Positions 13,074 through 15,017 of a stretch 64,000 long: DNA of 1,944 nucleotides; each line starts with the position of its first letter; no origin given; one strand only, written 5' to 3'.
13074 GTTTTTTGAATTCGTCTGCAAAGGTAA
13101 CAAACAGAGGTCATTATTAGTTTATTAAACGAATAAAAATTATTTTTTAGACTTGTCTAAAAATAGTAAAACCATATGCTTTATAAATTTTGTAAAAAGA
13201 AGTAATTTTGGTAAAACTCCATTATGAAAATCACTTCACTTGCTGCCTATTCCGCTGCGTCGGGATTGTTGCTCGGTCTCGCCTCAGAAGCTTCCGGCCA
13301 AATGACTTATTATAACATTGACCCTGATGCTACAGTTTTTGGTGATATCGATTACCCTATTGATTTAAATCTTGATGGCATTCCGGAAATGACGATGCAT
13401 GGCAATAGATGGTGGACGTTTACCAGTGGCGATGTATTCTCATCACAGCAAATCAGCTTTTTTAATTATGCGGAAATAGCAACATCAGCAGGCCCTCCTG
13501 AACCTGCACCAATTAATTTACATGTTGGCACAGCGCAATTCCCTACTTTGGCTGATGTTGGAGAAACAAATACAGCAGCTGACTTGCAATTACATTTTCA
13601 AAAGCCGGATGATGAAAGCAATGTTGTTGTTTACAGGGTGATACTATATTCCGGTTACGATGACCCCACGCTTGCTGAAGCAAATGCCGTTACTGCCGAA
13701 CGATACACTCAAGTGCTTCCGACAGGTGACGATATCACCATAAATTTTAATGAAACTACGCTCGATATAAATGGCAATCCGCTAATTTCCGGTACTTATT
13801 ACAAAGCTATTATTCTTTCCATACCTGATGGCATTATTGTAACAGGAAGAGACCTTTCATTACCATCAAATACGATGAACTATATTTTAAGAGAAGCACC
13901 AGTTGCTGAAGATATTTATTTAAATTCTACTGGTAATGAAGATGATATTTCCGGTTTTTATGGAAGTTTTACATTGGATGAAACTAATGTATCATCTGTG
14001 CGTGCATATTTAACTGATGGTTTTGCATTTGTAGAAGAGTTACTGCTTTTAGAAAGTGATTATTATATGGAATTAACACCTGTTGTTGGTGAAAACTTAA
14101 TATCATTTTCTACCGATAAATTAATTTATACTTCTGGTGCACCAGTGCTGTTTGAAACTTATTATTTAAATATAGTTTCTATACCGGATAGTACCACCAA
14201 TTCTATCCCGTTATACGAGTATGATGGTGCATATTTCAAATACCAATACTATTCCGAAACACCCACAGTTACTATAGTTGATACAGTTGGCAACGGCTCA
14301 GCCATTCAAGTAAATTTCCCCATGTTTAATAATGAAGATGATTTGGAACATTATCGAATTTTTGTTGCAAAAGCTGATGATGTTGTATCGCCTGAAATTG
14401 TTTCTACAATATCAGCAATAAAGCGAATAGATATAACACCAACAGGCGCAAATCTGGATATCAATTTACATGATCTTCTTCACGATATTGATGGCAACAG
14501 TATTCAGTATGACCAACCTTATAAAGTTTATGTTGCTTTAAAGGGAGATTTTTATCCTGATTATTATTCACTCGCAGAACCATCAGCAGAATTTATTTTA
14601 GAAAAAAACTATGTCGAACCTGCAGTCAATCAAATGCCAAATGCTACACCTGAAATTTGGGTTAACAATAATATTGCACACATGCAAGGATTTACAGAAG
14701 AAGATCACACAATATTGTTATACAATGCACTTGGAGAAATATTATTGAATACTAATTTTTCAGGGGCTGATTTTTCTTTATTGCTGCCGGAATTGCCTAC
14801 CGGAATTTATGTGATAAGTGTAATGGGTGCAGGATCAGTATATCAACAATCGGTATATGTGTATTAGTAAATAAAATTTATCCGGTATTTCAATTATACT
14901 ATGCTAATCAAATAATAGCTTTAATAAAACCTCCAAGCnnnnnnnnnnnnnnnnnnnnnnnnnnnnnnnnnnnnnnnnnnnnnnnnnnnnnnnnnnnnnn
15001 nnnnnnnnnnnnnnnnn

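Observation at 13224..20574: Cluster of four paralogous, uncharacterised T9SS cargo proteins interrupted by an orphan FtsX/MacB-type permease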

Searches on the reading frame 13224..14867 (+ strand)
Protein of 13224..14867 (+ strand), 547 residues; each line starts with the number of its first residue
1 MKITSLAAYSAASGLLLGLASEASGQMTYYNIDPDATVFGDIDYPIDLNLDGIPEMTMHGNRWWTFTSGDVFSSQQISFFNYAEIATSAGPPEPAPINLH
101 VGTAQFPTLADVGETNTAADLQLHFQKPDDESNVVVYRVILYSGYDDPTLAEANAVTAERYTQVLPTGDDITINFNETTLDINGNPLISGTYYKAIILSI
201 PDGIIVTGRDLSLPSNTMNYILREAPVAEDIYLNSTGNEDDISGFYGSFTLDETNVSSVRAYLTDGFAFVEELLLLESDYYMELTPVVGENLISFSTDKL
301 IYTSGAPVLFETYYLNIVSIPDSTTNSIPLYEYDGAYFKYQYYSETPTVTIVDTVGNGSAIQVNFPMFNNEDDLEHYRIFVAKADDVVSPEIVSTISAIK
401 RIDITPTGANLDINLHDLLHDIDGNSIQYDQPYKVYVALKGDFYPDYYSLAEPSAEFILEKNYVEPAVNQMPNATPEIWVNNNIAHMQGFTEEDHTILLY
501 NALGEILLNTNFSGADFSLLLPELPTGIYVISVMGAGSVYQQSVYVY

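Call 3: search_protein_families(library=pfam, proteins=[window:13224-14867:+], max_evalue=1)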
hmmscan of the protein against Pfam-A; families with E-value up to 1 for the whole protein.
window:13224-14867:+ (547 aa): 3 families
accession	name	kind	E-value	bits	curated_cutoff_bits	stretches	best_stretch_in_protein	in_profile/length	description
PF18962.6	Por_Secre_tail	-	0.0035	18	27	1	483-538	11-67/75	Secretion system C-terminal sorting domain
PF22349.1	Fervidolysin_SD2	-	0.049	14.2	26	1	117-191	7-80/113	Fervidolysin, second beta-sandwich domain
PF24893.1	DUF7743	-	0.28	11.3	27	1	337-372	66-101/120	Domain of unknown function (DUF7743)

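Call 4: search_protein_families(library=ncbifam, proteins=[window:13224-14867:+], max_evalue=1)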
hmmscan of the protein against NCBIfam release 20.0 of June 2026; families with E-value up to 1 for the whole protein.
window:13224-14867:+ (547 aa): 1 family
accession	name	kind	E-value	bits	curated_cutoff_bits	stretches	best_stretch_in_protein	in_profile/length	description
TIGR04183.1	Por_Secre_tail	domain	0.00013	21.8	23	1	487-542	13-67/72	T9SS type A sorting domain-containing protein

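Call 86: list_cluster_members(proteins=[window:13224-14867:+, window:14939-16864:+, window:18408-19670:+, window:19675-20574:+, window:17065-18291:+])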
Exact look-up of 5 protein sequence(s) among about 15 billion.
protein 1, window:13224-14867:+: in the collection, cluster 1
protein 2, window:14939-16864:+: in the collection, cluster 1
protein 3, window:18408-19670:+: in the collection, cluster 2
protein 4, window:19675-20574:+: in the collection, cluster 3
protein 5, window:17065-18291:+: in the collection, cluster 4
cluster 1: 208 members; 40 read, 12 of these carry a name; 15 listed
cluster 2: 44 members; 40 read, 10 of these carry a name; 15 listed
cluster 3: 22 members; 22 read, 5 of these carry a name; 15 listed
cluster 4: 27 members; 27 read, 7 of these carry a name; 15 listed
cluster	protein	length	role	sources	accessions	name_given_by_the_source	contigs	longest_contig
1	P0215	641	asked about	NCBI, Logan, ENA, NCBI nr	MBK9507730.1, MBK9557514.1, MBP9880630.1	MAG: T9SS type A sorting domain-containing protein [Bacteroidetes bacterium] | T9SS type A sorting domain-containing protein [Bacteroidota bacterium]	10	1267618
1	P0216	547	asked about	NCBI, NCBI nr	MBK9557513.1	MAG: hypothetical protein IPO47_17185 [Bacteroidetes bacterium] | hypothetical protein [Bacteroidota bacterium]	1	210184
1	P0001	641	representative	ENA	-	-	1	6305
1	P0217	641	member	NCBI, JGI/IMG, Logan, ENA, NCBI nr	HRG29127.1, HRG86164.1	MAG TPA: T9SS type A sorting domain-containing protein [Chitinophagales bacterium] | T9SS type A sorting domain-containing protein [Chitinophagales bacterium]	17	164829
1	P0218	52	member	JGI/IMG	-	hypothetical protein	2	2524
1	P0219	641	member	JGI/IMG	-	hypothetical protein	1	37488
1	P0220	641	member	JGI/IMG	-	hypothetical protein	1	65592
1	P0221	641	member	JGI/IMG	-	hypothetical protein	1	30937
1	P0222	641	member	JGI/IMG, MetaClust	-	\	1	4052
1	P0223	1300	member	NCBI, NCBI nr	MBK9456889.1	MAG: T9SS type A sorting domain-containing protein [Bacteroidetes bacterium] | T9SS type A sorting domain-containing protein [Bacteroidota bacterium]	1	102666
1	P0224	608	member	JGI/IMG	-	hypothetical protein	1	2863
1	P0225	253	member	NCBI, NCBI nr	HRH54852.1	MAG TPA: hypothetical protein PLN38_16100, partial [Chitinophagales bacterium] | hypothetical protein [Chitinophagales bacterium]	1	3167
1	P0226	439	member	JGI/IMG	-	hypothetical protein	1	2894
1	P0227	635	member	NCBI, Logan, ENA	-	-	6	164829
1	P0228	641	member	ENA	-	-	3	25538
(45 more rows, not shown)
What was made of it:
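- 13296..13499 (+): Remnant of the head domain in A. It keeps the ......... loop. The junction of the in-frame 264-bp (88-codon) deletion lies at about nt 13498. The deleted form is seen on 1 contig and the full form on 6 (call 86).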
